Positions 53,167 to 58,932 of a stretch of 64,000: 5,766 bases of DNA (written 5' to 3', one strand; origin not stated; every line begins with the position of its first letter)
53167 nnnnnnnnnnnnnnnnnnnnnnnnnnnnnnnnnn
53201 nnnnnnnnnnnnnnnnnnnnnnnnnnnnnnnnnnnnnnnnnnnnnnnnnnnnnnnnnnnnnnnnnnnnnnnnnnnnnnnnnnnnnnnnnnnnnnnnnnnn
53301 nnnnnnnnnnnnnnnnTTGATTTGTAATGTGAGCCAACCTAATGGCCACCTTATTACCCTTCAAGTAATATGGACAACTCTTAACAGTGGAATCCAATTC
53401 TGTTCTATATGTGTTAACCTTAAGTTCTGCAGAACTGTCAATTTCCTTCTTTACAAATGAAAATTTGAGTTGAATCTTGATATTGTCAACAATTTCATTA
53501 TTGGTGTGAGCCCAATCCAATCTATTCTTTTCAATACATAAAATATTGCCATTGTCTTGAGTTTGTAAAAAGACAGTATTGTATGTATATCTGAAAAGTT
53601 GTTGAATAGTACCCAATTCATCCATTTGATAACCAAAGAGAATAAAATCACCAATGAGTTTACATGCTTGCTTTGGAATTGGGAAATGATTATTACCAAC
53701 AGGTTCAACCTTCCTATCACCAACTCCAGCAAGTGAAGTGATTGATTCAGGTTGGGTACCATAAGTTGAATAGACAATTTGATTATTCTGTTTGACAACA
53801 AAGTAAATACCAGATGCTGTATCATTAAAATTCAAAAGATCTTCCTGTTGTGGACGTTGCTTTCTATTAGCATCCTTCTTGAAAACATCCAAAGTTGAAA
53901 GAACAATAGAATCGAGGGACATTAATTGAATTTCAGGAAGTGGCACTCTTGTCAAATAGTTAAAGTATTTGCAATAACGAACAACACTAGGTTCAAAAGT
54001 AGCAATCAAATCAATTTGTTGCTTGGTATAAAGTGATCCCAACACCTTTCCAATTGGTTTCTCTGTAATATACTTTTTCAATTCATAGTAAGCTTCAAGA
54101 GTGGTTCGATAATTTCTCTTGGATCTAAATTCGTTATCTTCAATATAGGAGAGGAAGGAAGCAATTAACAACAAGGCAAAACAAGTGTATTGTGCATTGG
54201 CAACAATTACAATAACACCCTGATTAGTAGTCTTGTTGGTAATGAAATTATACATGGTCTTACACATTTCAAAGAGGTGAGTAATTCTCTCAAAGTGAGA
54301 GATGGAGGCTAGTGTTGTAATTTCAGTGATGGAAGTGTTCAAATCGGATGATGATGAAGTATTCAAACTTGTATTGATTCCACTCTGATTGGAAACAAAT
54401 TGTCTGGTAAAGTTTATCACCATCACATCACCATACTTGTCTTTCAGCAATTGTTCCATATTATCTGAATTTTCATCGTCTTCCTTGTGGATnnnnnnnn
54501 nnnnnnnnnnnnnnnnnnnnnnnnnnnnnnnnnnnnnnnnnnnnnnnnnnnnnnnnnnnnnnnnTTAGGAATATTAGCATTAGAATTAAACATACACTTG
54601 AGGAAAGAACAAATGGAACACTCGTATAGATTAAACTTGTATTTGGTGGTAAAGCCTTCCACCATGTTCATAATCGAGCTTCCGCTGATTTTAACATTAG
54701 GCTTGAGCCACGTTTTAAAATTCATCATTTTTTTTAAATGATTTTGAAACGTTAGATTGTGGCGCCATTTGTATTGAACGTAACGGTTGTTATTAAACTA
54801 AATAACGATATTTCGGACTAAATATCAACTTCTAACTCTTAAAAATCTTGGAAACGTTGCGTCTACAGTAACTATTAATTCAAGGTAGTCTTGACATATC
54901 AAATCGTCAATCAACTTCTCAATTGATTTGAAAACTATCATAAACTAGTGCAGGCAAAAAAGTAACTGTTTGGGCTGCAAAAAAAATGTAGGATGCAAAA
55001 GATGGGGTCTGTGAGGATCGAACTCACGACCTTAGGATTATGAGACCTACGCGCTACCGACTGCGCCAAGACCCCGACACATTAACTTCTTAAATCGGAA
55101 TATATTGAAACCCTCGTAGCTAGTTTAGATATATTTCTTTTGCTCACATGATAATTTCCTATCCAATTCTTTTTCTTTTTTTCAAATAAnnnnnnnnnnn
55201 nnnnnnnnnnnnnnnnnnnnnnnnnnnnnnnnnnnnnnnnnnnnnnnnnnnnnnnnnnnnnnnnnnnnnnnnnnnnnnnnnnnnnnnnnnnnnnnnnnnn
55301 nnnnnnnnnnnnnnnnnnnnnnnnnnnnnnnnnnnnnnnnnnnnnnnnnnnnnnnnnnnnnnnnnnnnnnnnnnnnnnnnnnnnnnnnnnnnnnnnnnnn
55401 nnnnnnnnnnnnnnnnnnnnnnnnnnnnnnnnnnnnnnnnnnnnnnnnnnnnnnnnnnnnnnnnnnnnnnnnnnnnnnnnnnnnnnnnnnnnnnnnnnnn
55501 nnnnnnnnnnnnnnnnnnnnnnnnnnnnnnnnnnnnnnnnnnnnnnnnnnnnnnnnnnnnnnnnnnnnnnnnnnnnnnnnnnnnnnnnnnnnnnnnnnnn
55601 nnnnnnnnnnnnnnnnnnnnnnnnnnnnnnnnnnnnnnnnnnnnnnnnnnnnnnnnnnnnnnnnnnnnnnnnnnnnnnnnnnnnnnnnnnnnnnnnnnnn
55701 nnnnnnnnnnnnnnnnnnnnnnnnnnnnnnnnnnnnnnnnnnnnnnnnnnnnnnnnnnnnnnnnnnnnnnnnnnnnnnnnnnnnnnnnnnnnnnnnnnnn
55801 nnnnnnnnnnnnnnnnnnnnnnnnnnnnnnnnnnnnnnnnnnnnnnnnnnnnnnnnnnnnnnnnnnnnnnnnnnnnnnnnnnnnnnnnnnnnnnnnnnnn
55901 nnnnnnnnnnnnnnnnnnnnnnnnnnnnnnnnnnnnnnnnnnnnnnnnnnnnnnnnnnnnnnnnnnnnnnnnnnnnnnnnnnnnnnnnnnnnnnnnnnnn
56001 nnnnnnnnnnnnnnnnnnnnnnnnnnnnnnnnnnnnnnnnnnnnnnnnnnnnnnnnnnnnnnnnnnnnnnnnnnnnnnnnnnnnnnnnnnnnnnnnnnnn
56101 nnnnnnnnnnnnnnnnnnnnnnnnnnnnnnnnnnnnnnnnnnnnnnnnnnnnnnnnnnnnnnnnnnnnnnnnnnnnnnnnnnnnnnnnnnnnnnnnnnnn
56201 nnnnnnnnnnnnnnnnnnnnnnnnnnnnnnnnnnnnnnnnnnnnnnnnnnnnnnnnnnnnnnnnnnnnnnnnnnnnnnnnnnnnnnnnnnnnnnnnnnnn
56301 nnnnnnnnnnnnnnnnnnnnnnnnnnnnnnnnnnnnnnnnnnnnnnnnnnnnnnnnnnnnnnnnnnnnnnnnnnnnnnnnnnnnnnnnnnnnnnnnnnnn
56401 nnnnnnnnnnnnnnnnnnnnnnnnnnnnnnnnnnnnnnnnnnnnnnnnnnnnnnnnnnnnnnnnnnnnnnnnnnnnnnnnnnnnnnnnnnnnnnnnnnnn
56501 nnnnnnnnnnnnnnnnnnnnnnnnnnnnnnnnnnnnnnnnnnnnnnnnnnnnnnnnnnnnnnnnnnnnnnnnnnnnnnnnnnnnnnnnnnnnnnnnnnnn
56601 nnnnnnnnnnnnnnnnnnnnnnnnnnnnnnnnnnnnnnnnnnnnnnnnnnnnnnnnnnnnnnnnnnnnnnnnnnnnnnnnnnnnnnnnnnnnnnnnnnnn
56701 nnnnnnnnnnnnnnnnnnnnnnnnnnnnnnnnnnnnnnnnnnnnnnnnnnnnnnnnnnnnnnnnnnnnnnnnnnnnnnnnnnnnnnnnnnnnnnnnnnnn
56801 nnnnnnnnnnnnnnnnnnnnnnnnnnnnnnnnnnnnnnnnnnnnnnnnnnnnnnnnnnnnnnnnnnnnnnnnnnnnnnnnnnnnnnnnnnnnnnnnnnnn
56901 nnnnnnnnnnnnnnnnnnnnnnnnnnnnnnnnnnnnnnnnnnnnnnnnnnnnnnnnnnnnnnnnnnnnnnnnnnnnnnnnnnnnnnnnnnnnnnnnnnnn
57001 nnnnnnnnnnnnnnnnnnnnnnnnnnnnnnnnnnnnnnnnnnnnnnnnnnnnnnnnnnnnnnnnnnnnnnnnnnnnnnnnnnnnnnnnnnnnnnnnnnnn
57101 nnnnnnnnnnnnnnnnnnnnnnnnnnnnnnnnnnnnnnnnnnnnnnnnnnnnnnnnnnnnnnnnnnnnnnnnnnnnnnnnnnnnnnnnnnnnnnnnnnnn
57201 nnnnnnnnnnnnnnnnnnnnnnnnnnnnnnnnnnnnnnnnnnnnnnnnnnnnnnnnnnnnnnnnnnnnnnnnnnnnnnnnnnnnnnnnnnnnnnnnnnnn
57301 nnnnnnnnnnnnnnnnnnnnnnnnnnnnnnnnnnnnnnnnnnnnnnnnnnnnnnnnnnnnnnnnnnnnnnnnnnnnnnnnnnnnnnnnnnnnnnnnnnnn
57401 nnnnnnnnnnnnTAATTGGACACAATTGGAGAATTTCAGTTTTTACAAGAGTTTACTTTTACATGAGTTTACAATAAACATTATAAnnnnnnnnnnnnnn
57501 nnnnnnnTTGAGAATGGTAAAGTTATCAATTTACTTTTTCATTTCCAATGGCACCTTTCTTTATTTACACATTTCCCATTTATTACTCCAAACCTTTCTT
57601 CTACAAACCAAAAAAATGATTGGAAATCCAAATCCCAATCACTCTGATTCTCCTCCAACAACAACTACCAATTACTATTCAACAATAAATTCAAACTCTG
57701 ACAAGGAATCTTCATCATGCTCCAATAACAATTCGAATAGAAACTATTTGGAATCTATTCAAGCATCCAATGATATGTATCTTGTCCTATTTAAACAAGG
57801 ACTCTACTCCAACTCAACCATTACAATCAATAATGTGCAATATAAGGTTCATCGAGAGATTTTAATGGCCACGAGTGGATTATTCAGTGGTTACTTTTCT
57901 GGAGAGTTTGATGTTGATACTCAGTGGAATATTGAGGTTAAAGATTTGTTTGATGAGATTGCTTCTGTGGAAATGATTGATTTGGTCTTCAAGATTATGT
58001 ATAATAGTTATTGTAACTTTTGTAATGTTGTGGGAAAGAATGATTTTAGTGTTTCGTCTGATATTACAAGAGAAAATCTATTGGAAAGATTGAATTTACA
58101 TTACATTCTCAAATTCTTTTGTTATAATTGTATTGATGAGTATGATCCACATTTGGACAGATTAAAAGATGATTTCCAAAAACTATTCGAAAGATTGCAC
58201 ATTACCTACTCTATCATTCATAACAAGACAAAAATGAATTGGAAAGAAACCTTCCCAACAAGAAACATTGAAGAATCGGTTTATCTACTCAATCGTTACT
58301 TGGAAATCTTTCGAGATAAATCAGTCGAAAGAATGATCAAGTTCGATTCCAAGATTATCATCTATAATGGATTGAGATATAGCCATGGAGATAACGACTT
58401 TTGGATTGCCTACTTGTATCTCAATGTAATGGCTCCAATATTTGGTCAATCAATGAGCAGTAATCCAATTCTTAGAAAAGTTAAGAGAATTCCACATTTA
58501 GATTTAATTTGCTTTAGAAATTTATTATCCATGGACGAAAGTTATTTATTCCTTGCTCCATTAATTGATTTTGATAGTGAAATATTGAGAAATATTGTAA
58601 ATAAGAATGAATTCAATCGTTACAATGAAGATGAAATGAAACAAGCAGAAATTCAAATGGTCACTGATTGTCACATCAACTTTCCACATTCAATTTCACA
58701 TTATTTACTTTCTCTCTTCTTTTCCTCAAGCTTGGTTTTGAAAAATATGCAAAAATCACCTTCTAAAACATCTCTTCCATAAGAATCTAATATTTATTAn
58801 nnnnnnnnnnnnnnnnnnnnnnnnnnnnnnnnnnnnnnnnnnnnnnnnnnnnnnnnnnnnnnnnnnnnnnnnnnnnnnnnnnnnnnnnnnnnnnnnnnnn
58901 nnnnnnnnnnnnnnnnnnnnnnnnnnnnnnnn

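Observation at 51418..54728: Formin whose N-terminal regulatory region is an inactive PTEN-like phosphatase + C2 module rather than GBD/FH3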

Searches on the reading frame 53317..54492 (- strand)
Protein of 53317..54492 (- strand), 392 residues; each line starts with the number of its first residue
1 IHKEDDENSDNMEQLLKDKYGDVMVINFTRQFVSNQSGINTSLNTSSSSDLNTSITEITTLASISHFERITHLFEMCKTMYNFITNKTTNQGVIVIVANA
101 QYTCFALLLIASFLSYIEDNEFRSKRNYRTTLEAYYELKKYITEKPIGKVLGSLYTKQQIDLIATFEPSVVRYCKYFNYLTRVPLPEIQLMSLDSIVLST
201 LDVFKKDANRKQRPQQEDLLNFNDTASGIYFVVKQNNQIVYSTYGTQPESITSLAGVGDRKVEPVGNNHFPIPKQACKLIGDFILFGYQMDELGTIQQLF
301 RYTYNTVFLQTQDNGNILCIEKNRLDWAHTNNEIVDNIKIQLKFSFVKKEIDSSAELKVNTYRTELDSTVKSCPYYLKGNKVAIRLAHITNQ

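Call 23: search_protein_representatives(protein=window:53317-54492:-)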
Query: 392 residues. Proteins with E-value up to 0.001 (for the whole library): 9; up to 1e-10: 7; up to 1e-30: 2. The best 9 are listed.
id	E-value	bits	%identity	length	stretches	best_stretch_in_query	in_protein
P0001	3.6e-249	842.4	100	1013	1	12-392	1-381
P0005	1.5e-52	195.6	42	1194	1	12-392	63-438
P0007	6.6e-21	91.5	36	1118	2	228-378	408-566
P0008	5.2e-18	81.9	40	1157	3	267-374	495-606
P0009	2.2e-17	79.9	32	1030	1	45-390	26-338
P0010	7.5e-15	71.6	30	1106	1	165-390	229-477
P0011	6.2e-11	58.7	29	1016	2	91-329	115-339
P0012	5.0e-09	52.4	30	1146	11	274-334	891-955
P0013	2.7e-06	43.4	29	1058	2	160-389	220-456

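Call 25: search_protein_families(library=pfam, proteins=[P0007, P0008, P0009, P0010, P0011, P0012, P0013], max_evalue=0.1)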
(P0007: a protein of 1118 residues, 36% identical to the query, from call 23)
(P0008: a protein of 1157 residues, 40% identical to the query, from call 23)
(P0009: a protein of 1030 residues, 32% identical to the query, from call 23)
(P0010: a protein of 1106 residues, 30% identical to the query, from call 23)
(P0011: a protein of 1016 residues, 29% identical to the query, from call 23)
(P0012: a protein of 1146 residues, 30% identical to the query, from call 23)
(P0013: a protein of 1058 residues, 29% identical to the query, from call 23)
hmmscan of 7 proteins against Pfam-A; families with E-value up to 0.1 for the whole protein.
P0007 (1118 aa): 2 families
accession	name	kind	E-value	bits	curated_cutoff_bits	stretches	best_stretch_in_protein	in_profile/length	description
PF02181.28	FH2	-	1.1e-52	179.8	34.8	1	691-1083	5-372/372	Formin Homology 2 Domain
PF10409.15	PTEN_C2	-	9.9e-09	35.4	27.1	1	463-534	58-133/133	C2 domain of PTEN tumour-suppressor protein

P0008 (1157 aa): 2 families
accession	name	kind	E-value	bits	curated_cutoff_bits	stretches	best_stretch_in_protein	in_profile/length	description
PF02181.28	FH2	-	3.4e-54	184.8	34.8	1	710-1124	10-372/372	Formin Homology 2 Domain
PF10409.15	PTEN_C2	-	2.5e-11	43.9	27.1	1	502-577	61-133/133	C2 domain of PTEN tumour-suppressor protein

P0009 (1030 aa): 2 families
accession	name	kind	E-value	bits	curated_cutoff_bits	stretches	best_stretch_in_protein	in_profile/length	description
PF02181.28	FH2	-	6.4e-50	170.8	34.8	1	604-995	10-372/372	Formin Homology 2 Domain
PF20639.2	Rrn6_K-rich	-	0.083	14.2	26.1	1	499-598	10-102/131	RRN6, K-rich C-terminal domain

P0010 (1106 aa): 2 families
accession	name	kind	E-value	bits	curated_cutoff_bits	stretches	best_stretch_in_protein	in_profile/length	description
PF02181.28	FH2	-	2.5e-50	172.1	34.8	1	611-988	9-372/372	Formin Homology 2 Domain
PF10409.15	PTEN_C2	-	3.8e-07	30.3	27.1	1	292-427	23-133/133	C2 domain of PTEN tumour-suppressor protein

P0011 (1016 aa): 2 families
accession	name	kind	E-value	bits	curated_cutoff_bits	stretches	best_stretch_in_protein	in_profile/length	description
PF02181.28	FH2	-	9.1e-55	186.7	34.8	1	590-973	3-372/372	Formin Homology 2 Domain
PF05996.17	Fe_bilin_red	-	0.019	15.1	31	1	905-996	105-193/228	Ferredoxin-dependent bilin reductase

P0012 (1146 aa): 7 families
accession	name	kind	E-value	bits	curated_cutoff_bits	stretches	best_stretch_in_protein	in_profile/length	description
PF08557.15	Lipid_DES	-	5.8e-22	77.3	23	0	333-354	5-26/37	Sphingolipid Delta4-desaturase (DES)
PF24659.1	DUF7648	-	2.2e-13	50.6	27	0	788-823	18-49/63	Domain of unknown function (DUF7648)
PF18696.7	SMP_C2CD2L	-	2.9e-10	40.7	26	0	969-1020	31-81/152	Synaptotagmin-like, mitochondrial and lipid-binding domain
PF25408.1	AAA_lid_NAV1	-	1.7e-06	28.2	27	0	327-363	75-111/115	NAV1-like, AAA+ ATPase lid domain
PF17520.7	DUF5445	-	0.00067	19.9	25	0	1002-1018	34-50/52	Family of unknown function (DUF5445)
PF15456.11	Uds1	-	0.001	19.7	28.8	0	505-571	27-93/123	Up-regulated During Septation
PF25045.1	vWA_Ro60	-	0.0017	18.8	27.7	0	261-315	69-123/165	Ro60 vWA domain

P0013 (1058 aa): 4 families
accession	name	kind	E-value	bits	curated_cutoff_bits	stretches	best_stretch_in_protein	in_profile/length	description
PF02181.28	FH2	-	2.3e-57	195.3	34.8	1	582-958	4-372/372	Formin Homology 2 Domain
PF10409.15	PTEN_C2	-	7.2e-08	32.7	27.1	1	251-390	6-120/133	C2 domain of PTEN tumour-suppressor protein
PF06346.17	Drf_FH1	-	0.035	14.4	40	1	531-576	79-127/157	Formin Homology Region 1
PF04056.20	Ssl1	-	0.09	13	27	0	619-688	59-126/193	Ssl1-like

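Call 40: predict_structure(alignment_id=A2)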
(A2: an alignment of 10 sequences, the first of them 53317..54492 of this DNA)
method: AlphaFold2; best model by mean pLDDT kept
length: 392 residues; sequences in the alignment: 10
mean_pLDDT: 71.8   pTM: 0.71
mean pLDDT of the five models: 71.8, 68.7, 67.0, 65.8, 64.0
residues with pLDDT >= 90: 40; 70-90: 209; 50-70: 73; < 50: 70
segments of 3 or more residues with pLDDT < 50: 1-9, 36-53, 146-152, 214-226, 252-261, 386-392
pLDDT, mean of each block of 10 residues (from residue 1): 47 74 80 52 31 61 54 83 73 79 85 80 74 88 58 60 76 84 78 91 74 46 55 91 80 45 70 89 90 83 85 75 76 83 84 81 83 62 47 38
secondary structure, 60 per line:
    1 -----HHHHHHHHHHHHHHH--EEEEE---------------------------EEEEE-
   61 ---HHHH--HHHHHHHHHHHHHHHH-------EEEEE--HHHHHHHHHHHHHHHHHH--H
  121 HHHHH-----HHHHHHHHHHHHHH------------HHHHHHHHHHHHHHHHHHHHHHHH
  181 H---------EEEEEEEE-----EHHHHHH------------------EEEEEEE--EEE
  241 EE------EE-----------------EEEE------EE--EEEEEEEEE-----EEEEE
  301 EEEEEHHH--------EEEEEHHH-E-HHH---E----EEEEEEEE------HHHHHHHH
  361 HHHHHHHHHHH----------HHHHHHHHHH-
elements in order: H6-20 E23-27 E55-59 H64-67 H70-85 E93-97 H100-117 H120-125 H131-144 H157-181 E191-198 H205-210 E229-235 E238-242 E268-271 E282-290 E296-305 E317-321 E339-346 H353-371 H382-391

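Call 43: fold_search(model_id=the predicted structure, library=pdb)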
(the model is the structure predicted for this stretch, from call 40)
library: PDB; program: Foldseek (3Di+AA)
matches with E <= 10: 807; with E <= 0.001: 21
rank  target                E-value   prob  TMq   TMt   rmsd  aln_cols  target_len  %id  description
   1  3n0a                  2.9e-12  1.00  0.38  0.44  10.1       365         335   14  Crystal structure of auxilin (40-400) (released 2010-09-22)
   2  5bug_A                1.4e-11  1.00  0.43  0.52   7.8       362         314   16  Crystal structure of human phosphatase PTEN oxidized by H2O2 (released 2015-10-07)
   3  7jul                  2.0e-11  1.00  0.42  0.50   8.9       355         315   15  Crystal structure of non phosphorylated PTEN (n-crPTEN-13sp-T1, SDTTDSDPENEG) (released 2021-08-11)
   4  7jtx                  2.0e-10  1.00  0.42  0.55   8.5       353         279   15  the structural basis of PTEN regulation by multi-site phosphorylation (released 2021-09-01)
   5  1d5r                  2.0e-10  1.00  0.43  0.52   8.4       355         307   15  Crystal Structure of the PTEN Tumor Suppressor (released 1999-11-04)
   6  3awf_C                2.6e-10  1.00  0.40  0.49   8.5       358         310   12  Crystal structure of Pten-like domain of Ci-VSP (236-576) (released 2011-05-04)
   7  3v0j_B                3.1e-10  1.00  0.40  0.47   7.7       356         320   12  Crystal structure of Ciona intestinalis voltage sensor-containing phosphatase (Ci-VSP), residues 241-576(C363S), Delet (released 2012-05-09)
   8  3awe_A                7.4e-10  1.00  0.39  0.48   8.7       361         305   12  Crystal structure of Pten-like domain of Ci-VSP (248-576) (released 2011-05-04)
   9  3awg_C                7.8e-10  1.00  0.40  0.48   8.7       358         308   13  Crystal structure of Pten-like domain of Ci-VSP G356A mutant (248-576) (released 2011-05-04)
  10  3awe_B                1.4e-09  1.00  0.39  0.48   8.4       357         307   12  Crystal structure of Pten-like domain of Ci-VSP (248-576) (released 2011-05-04)
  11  3awe_C                1.7e-09  1.00  0.39  0.48   8.6       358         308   12  Crystal structure of Pten-like domain of Ci-VSP (248-576) (released 2011-05-04)
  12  3awg_A                2.4e-09  1.00  0.40  0.49   8.3       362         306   12  Crystal structure of Pten-like domain of Ci-VSP G356A mutant (248-576) (released 2011-05-04)
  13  3v0i                  3.8e-09  1.00  0.41  0.51   7.4       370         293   12  Crystal structure of Ciona intestinalis voltage sensor-containing phosphatase (Ci-VSP), residues 256-576, E411F (released 2012-05-09)
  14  3v0d_B                4.2e-09  1.00  0.40  0.46   7.8       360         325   12  Crystal structure of Ciona intestinalis voltage sensor-containing phosphatase (Ci-VSP), residues 241-576(C363S) (released 2012-05-09)
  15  9c49_A                5.8e-08  1.00  0.35  0.44   9.2       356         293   12  Cryo-EM structure of Danio rerio voltage-sensing phosphatase (VSP) phosphatase domain (released 2024-07-10)
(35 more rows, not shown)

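Call 47: search_protein_families(library=pfam, proteins=[P0014], max_evalue=10)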
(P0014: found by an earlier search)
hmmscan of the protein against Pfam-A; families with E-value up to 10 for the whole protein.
P0014 (1071 aa): 2 families
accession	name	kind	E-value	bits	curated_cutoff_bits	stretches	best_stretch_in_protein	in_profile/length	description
PF02181.28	FH2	-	8.9e-59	199.9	34.8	1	655-1024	7-372/372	Formin Homology 2 Domain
PF06346.17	Drf_FH1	-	0.0034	17.7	40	1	588-636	66-111/157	Formin Homology Region 1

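Call 58: find_encoding_contigs(protein=P0013, flank=2000, max_places=2)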
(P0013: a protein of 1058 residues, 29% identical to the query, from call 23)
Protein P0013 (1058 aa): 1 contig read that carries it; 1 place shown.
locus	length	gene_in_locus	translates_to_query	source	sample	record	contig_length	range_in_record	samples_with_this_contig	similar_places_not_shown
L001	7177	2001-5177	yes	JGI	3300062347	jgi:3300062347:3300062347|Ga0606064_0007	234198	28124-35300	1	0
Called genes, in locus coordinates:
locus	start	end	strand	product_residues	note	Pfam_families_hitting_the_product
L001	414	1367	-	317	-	PF00566:RabGAP-TBC, PF23436:RabGap-TBC_2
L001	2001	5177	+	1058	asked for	PF10409:PTEN_C2, PF02181:FH2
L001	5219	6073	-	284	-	PF01399:PCI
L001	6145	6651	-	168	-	-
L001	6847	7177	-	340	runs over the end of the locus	PF01656:CbiA (weak), PF10609:ParA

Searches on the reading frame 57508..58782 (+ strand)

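Call 61: search_protein_families(library=pfam, proteins=[window:57508-58782:+], max_evalue=0.001)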
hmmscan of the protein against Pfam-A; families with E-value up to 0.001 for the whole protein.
window:57508-58782:+ (424 aa): 1 family
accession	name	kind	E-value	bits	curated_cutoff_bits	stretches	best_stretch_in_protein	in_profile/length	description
PF00651.37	BTB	-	2.2e-05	25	20.5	1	94-172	4-79/110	BTB/POZ domain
